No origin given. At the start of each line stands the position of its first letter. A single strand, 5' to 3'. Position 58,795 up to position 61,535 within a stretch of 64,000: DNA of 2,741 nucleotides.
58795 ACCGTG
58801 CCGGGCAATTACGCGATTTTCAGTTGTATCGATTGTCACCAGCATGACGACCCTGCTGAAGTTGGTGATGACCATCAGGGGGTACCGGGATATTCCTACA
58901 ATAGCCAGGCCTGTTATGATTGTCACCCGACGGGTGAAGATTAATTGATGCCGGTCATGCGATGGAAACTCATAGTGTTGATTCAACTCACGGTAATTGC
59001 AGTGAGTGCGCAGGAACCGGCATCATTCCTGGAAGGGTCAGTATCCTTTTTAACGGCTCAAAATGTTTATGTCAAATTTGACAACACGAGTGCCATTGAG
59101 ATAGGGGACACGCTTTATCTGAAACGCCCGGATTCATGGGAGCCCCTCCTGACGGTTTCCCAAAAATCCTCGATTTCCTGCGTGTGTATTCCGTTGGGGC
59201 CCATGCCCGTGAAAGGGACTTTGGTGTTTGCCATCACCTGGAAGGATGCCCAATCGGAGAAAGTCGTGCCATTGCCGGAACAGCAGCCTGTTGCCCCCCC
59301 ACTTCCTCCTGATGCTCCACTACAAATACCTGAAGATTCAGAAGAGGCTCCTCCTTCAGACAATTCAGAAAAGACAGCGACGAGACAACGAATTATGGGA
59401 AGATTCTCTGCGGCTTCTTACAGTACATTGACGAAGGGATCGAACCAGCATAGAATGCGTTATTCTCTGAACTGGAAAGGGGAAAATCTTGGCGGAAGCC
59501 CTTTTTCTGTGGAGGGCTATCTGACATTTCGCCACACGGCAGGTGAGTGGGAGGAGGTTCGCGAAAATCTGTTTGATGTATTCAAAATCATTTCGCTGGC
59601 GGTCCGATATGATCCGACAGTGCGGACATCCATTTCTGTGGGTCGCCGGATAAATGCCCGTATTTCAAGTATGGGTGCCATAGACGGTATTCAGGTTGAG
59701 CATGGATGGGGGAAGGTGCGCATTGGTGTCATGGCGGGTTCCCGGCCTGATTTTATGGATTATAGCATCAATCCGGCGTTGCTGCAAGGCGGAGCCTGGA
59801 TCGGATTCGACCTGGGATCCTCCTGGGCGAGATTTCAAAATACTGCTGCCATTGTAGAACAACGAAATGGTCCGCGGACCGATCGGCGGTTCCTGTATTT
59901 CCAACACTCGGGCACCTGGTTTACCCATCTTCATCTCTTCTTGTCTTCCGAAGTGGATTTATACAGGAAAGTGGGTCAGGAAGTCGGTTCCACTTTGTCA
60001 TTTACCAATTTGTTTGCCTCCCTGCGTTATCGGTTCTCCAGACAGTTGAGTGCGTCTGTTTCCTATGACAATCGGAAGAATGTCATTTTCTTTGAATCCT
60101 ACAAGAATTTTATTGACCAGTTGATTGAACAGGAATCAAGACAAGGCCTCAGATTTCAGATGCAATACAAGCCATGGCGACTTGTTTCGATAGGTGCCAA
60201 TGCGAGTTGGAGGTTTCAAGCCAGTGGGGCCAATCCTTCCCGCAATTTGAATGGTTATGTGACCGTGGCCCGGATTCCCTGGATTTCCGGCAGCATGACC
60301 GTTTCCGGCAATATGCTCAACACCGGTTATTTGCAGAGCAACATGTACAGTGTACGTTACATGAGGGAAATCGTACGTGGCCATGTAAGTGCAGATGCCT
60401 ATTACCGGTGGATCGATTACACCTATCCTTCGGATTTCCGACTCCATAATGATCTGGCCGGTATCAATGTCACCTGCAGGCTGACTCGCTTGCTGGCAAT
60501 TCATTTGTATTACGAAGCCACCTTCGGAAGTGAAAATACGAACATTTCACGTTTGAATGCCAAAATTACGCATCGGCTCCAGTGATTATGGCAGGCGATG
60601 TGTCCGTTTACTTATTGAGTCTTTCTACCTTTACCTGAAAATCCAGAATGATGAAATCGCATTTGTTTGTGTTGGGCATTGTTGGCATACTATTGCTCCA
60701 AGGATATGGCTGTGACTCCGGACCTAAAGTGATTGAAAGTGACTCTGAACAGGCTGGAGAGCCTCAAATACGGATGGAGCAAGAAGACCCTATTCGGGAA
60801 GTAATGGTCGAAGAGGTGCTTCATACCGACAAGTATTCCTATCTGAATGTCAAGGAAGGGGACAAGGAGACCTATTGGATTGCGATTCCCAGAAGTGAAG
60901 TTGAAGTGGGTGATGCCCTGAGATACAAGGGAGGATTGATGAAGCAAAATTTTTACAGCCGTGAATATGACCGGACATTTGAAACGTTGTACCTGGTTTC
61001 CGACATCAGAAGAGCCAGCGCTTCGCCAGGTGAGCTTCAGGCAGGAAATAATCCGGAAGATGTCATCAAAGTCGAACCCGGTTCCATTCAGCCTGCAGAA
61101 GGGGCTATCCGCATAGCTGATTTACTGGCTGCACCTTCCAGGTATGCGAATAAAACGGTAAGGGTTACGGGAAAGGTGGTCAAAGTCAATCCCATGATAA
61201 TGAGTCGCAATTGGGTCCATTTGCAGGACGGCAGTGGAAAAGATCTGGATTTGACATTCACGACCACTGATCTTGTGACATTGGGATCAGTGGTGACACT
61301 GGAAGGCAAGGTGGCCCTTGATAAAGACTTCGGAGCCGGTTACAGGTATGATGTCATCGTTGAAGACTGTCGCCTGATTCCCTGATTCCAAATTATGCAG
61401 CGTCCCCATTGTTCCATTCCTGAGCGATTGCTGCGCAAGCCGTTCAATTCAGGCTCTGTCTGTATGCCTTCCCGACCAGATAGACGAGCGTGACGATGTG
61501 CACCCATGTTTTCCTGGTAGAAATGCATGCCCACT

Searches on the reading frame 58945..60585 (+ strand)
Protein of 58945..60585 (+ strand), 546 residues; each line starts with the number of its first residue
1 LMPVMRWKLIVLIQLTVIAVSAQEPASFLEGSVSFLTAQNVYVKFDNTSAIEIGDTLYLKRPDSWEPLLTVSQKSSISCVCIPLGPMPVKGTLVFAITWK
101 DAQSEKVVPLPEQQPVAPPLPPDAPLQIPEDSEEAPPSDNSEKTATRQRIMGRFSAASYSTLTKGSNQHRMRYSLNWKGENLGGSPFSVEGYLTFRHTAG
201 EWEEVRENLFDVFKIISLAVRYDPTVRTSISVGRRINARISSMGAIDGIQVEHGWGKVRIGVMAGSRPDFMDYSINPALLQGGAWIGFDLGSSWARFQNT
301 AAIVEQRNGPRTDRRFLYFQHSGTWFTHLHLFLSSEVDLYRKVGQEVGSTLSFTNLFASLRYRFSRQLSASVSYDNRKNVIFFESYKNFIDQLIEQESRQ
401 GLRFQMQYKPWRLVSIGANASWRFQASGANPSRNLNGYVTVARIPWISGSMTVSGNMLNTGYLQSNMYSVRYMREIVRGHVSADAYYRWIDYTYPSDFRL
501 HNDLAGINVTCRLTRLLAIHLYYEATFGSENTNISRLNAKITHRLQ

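Call 5: search_protein_families(library=pfam, proteins=[window:58945-60585:+], max_evalue=0.01)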
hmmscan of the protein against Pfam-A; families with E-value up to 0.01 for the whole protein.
window:58945-60585:+ (546 aa): 0 families

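Call 6: search_protein_families(library=ncbifam, proteins=[window:58945-60585:+], max_evalue=0.01)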
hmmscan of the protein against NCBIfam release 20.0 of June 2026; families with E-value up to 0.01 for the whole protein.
window:58945-60585:+ (546 aa): 0 families

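Call 16: find_homologous_proteins(query=window:58945-60582:+, max_evalue=0.00001)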
Query window:58945-60582:+ (546 aa): 1091 proteins with E <= 0.00001 among 8000 candidates; the best 120 are listed.
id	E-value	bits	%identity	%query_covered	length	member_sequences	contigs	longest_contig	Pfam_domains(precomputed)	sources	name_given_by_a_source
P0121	0.0e+0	1212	97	99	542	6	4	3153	-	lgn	-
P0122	3.0e-176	605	50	100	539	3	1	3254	-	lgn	-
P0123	4.4e-176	605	53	96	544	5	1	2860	-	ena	-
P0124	5.4e-175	601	49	100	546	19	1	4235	-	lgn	-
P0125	5.7e-175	601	50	99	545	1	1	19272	-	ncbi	-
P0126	1.0e-171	590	49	99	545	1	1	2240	-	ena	-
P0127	1.5e-169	583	49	99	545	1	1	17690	-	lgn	-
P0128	1.5e-169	583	49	100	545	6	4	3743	-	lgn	-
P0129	1.8e-169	583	50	97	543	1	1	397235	-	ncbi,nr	ncbi:MAG: TonB-dependent receptor [Saprospiraceae bacterium]|nr:TonB-dependent receptor [Saprospirac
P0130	3.6e-167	575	49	98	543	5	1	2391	-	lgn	-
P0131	3.0e-160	553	48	99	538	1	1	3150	-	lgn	-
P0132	7.8e-160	551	46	100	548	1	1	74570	-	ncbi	-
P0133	1.9e-159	550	47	99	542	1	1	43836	-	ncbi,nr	ncbi:MAG: hypothetical protein K9I85_09525 [Saprospiraceae bacterium]|nr:hypothetical protein [Sapro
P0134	1.3e-158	547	48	96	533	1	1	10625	-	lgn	-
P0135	6.8e-155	535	47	100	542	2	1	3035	-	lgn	-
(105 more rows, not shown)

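Call 20: find_related_loci(query=A1, collection=genome_contigs, flank=10000)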
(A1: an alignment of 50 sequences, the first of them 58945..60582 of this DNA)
Query A1 (546 aa) in genome_contigs; peptide patterns used: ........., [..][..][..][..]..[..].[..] (x = any residue, [..] = any of these).
599 stretches matched a pattern (row limit reached: there are more); 476 encode a relative of the query (tblastn E <= 1e-3); the best 80 are kept; 80 distinct loci.
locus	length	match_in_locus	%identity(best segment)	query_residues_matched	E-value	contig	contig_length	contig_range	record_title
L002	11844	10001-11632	50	4-545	2e-180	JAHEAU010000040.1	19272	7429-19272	MAG: Lewinellaceae bacterium isolate Ww120 NODE_5335_length_19272_cov_3.042504, whole genome shotgun sequence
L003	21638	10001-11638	50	2-545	3e-178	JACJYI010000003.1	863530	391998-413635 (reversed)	MAG: Lewinellaceae bacterium isolate HK-STAS-BACT-34 HK-STAS-BACT-34_3, whole genome shotgun sequence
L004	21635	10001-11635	49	2-545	3e-174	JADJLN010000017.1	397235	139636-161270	MAG: Saprospiraceae bacterium isolate EsbW_18-Q3-R4-48_BAT3C.148 tig00251293-10-3984020, whole genome shotgun sequence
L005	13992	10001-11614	49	9-545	6e-174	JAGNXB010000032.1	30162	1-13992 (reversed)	MAG: Saprospiraceae bacterium isolate Go_SlAct_bin_199 Go_SlAct_4964_length_30162_cov_10.430065, whole genome shotgun se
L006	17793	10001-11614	46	4-545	4e-162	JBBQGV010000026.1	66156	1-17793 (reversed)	MAG: Chitinophagales bacterium isolate Co_metawrap_942 Cmw_942_k141_27842543_length_66156_cov_15.9982, whole genome shot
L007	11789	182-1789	47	5-545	3e-162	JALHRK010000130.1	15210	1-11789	MAG: Saprospiraceae bacterium isolate maxbin.128_sub c_000000015249, whole genome shotgun sequence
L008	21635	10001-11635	45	2-544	6e-159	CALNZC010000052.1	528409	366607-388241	MAG: uncultured Saprospiraceae bacterium isolate LOGT_bin.0051 genome assembly, contig: contig_10344, whole genome shotg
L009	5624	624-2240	44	5-545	2e-160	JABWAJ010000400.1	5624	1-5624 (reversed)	MAG: Saprospiraceae bacterium isolate MAG_1 scaffold_18103, whole genome shotgun sequence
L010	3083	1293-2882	47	17-545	1e-165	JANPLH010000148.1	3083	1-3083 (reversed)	MAG: Saprospiraceae bacterium isolate VAR_61_concoct_332 VAR_61_k141_3408510, whole genome shotgun sequence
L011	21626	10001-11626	46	5-545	2e-156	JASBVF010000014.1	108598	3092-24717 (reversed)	MAG: Bacteroidota bacterium isolate BWSM_97 k141_45957, whole genome shotgun sequence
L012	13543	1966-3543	47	19-545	2e-155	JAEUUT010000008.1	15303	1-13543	MAG: Saprospiraceae bacterium isolate new MAG-362 k141_3518697, whole genome shotgun sequence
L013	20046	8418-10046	44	4-545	3e-155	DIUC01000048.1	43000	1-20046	MAG TPA_asm: Saprospiraceae bacterium UBA6168 UBA6168_contig_52555, whole genome shotgun sequence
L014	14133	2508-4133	44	4-545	4e-155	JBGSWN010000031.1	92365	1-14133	MAG: Saprospiraceae bacterium isolate JTS-AC482 k141_178485, whole genome shotgun sequence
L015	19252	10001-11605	45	10-545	7e-155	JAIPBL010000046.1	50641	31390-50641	MAG: Saprospiraceae bacterium isolate Tobar13m-G26 Tobar13m-20mill-C154, whole genome shotgun sequence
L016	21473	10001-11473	46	27-521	6e-155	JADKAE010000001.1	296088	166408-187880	MAG: Saprospiraceae bacterium isolate Lyne_18-Q3-R50-59_MAXAC.376 tig00000239-10-2969840, whole genome shotgun sequence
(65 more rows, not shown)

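Call 28: predict_structure(alignment_id=A1)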
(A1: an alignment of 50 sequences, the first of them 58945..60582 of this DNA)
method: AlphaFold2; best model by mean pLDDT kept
length: 546 residues; sequences in the alignment: 50
mean_pLDDT: 84.5   pTM: 0.68
mean pLDDT of the five models: 84.5, 83.1, 82.7, 81.9, 81.6
residues with pLDDT >= 90: 319; 70-90: 150; 50-70: 17; < 50: 60
segments of 3 or more residues with pLDDT < 50: 103-143, 380-396
pLDDT, mean of each block of 10 residues (from residue 1): 69 82 77 83 90 94 93 87 88 88 45 38 33 42 67 95 89 94 94 88 80 80 95 90 90 96 91 85 96 90 95 95 92 96 87 93 96 82 37 53 96 96 82 94 91 96 93 96 97 89 96 96 89 89 94
secondary structure, 60 per line:
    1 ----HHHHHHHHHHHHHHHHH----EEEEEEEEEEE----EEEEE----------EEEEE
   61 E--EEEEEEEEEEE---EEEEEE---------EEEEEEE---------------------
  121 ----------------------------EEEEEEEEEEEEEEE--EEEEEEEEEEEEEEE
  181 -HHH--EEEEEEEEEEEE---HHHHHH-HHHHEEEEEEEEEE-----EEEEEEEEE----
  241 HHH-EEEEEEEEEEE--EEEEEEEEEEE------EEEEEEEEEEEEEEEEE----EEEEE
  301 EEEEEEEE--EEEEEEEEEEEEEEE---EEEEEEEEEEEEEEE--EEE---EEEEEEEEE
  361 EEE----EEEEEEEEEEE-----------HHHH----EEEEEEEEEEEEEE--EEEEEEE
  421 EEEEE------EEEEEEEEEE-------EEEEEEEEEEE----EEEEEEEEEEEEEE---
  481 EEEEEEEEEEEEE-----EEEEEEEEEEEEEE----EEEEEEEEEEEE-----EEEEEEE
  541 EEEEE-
elements in order: H5-21 E26-36 E41-45 E56-61 E64-74 E78-83 E93-99 E149-163 E166-180 E187-198 H202-207 H209-212 E213-222 E228-236 E245-255 E258-268 E275-291 E296-308 E311-325 E329-343 E346-348 E352-363 E368-378 H390-393 E398-411 E414-425 E432-441 E449-459 E464-477 E481-493 E499-512 E517-528 E534-545

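Call 33: fold_search(model_id=the predicted structure, library=pdb)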
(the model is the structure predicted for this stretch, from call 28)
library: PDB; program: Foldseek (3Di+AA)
matches with E <= 10: 986; with E <= 0.001: 321
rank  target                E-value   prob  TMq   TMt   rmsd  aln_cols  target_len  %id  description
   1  3rfz_E                3.5e-10  1.00  0.38  0.28  16.3       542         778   10  Crystal structure of the FimD usher bound to its cognate FimC:FimH substrate (released 2011-06-01)
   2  9fy9_D                7.3e-10  1.00  0.41  0.34  14.8       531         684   12  Cryo-EM structure of the type 1 chaperone-usher pilus FimD-tip complex (FimDHGFC) - Conformer 1 (released 2025-06-04)
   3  3rfz_B                1.9e-09  1.00  0.38  0.28  16.0       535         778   10  Crystal structure of the FimD usher bound to its cognate FimC:FimH substrate (released 2011-06-01)
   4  9bog_D                2.9e-09  1.00  0.38  0.27  15.5       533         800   10  Structural basis for adhesin secretion by the outer-membrane usher in type 1 pili (released 2024-10-09)
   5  5dl8_A                3.5e-09  1.00  0.37  0.49   9.2       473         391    9  Crystal structure of Acinetobacter baumannii OccAB4 (released 2016-02-03)
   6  3ohn_A                3.6e-09  1.00  0.42  0.48  12.9       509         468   10  Crystal structure of the FimD translocation domain (released 2011-06-01)
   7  9fw9_D                5.7e-09  1.00  0.39  0.32  16.0       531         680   12  Cryo-EM structure of the type 1 pilus assembly platform as part of the FimA-bound chaperone-usher pilus complex (FimDH (released 2025-06-04)
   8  5ldt_A                1.6e-08  1.00  0.31  0.39  12.9       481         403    9  Crystal Structures of MOMP from Campylobacter jejuni (released 2016-10-26)
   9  9fxb_D                1.7e-08  1.00  0.36  0.32  15.2       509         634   11  Cryo-EM structure of the type 1 pilus assembly platform as part of the FimI-bound chaperone-usher pilus complex (FimDH (released 2025-06-04)
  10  9fxs_D                2.6e-08  1.00  0.35  0.30  17.9       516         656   11  Cryo-EM structure of the type 1 pilus complex including pilus rod and FimI-bound assembly platform after incorporation (released 2025-06-04)
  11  3t24_A                3.0e-08  1.00  0.36  0.49  10.4       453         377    9  Crystal structure of Pseudomonas aeruginosa OpdQ (released 2012-02-08)
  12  5dl7                  3.2e-08  1.00  0.31  0.38  10.1       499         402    8  Crystal structure of Acinetobacter baumannii OccAB3 (released 2016-02-03)
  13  2y0l                  5.6e-08  1.00  0.37  0.53  12.2       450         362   10  Crystal Structure of Pseudomonas Aeruginosa OpdO (released 2011-12-21)
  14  3t24_B                8.4e-08  1.00  0.37  0.53  11.1       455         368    9  Crystal structure of Pseudomonas aeruginosa OpdQ (released 2012-02-08)
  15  2y2x_A                9.3e-08  1.00  0.36  0.49  10.5       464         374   10  Crystal Structure of Pseudomonas Aeruginosa OpdK with Vanillate (released 2011-12-28)
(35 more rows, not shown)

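Call 66: search_protein_families(library=pfam, alignment_id=A1, max_evalue=0.1)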
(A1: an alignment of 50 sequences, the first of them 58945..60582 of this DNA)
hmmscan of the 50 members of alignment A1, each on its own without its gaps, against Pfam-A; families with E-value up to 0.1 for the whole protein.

A. member 1, window:58945-60582:+ (546 aa): 0 families

B. families by the number of members that match (of 50 scanned): 9 families
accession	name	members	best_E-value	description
PF02298.23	Cu_bind_like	2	0.0096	Plastocyanin-like domain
PF13609.12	Porin_4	2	0.077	Gram-negative porin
PF15912.10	VIR_N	1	0.0055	Virilizer, N-terminal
PF04357.19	TamB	1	0.024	TamB, inner membrane protein subunit of TAM complex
PF01459.28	Porin_3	1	0.04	Eukaryotic porin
PF03120.22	DNA_ligase_OB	1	0.055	NAD-dependent DNA ligase OB-fold domain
PF14590.12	DUF4447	1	0.079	Domain of unknown function (DUF4447)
PF11213.13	DUF3006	1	0.09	Protein of unknown function (DUF3006)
PF18032.6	FRP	1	0.099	Photoprotection regulator fluorescence recovery protein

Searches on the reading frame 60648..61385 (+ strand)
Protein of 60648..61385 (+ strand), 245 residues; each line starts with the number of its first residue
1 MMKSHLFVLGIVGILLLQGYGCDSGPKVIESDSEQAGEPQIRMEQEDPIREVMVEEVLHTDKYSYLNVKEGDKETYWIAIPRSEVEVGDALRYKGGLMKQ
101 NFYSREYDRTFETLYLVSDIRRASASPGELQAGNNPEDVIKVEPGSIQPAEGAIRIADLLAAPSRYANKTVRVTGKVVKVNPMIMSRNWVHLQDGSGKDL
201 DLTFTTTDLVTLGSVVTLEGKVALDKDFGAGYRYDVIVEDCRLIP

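Call 5: search_protein_families(library=pfam, proteins=[window:60648-61385:+], max_evalue=0.01)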
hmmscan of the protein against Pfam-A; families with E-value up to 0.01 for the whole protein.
window:60648-61385:+ (245 aa): 1 family
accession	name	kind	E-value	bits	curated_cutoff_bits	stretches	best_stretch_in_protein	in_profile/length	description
PF13457.12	GW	-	0.0014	19.7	21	0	50-78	42-70/76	GW (Gly-Tryp) dipeptide domain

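Call 6: search_protein_families(library=ncbifam, proteins=[window:60648-61385:+], max_evalue=0.01)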
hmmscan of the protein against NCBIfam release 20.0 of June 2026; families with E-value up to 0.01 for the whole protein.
window:60648-61385:+ (245 aa): 0 families

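Call 47: search_solved_structures(query=window:60648-61382:+, max_evalue=10)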
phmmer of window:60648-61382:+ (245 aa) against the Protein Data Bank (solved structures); distinct sequences matched with E-value up to 10: 0.

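Call 68: search_solved_structures(query=A4, max_evalue=1, show_alignments=1)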
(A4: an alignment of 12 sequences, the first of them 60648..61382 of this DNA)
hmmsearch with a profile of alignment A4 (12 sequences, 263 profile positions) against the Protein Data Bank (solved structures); distinct sequences matched with E-value up to 1: 1.
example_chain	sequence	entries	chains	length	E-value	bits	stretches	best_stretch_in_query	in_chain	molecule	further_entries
3mjf_A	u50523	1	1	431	0.3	13.6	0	46-104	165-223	Phosphoribosylamine--glycine ligase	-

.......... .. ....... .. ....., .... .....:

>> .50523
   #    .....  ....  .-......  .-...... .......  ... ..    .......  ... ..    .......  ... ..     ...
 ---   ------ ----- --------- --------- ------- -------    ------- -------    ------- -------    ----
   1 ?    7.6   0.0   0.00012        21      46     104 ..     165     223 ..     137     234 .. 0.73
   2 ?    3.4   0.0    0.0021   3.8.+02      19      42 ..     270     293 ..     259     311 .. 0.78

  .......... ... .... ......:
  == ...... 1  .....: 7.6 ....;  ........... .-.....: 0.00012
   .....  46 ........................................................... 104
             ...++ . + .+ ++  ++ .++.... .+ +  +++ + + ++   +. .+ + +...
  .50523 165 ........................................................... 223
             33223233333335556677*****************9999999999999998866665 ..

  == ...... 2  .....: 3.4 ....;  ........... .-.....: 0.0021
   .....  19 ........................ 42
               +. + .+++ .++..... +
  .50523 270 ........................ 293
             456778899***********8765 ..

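Call 69: search_protein_families(library=pfam, alignment_id=A4, max_evalue=0.5)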
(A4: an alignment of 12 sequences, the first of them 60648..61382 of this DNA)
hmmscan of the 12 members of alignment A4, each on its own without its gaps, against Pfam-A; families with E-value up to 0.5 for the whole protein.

A. member 1, window:60648-61382:+ (245 aa): 3 families
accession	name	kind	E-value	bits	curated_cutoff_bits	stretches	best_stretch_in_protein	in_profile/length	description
PF13457.12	GW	-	0.0014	19.7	21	0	50-78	42-70/76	GW (Gly-Tryp) dipeptide domain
PF01336.31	tRNA_anti-codon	-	0.14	12.6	27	0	171-243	1-74/75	OB-fold nucleic acid binding domain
PF19135.5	DUF5818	-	0.17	11.9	27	0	159-178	25-44/57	Protein of unknown function (DUF5818)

B. families by the number of members that match (of 12 scanned): 15 families
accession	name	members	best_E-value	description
PF13457.12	GW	12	2.4e-06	GW (Gly-Tryp) dipeptide domain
PF19135.5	DUF5818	2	0.0012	Protein of unknown function (DUF5818)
PF08661.17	Rep_fac-A_3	2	0.011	Replication factor A protein 3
PF03843.18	Slp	2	0.014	Outer membrane lipoprotein Slp family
PF01336.31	tRNA_anti-codon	2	0.072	OB-fold nucleic acid binding domain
PF06451.17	Moricin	2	0.092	Moricin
PF21705.3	p55_CTD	1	0.012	p55, C-terminal domain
PF18886.6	DUF5649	1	0.018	Repeats of unknown function (DUF5649)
PF02655.19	ATP-grasp_3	1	0.051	ATP-grasp domain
PF01071.24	GARS_A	1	0.064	Phosphoribosylglycinamide synthetase, ATP-grasp (A) domain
PF19856.4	DUF6331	1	0.086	Family of unknown function (DUF6331)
PF12869.13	tRNA_anti-like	1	0.16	tRNA_anti-like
PF18657.6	YDG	1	0.17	YDG domain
PF12053.14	Par3_HAL_N_term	1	0.17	N-terminal of Par3 and HAL proteins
PF06376.17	AGP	1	0.24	Arabinogalactan peptide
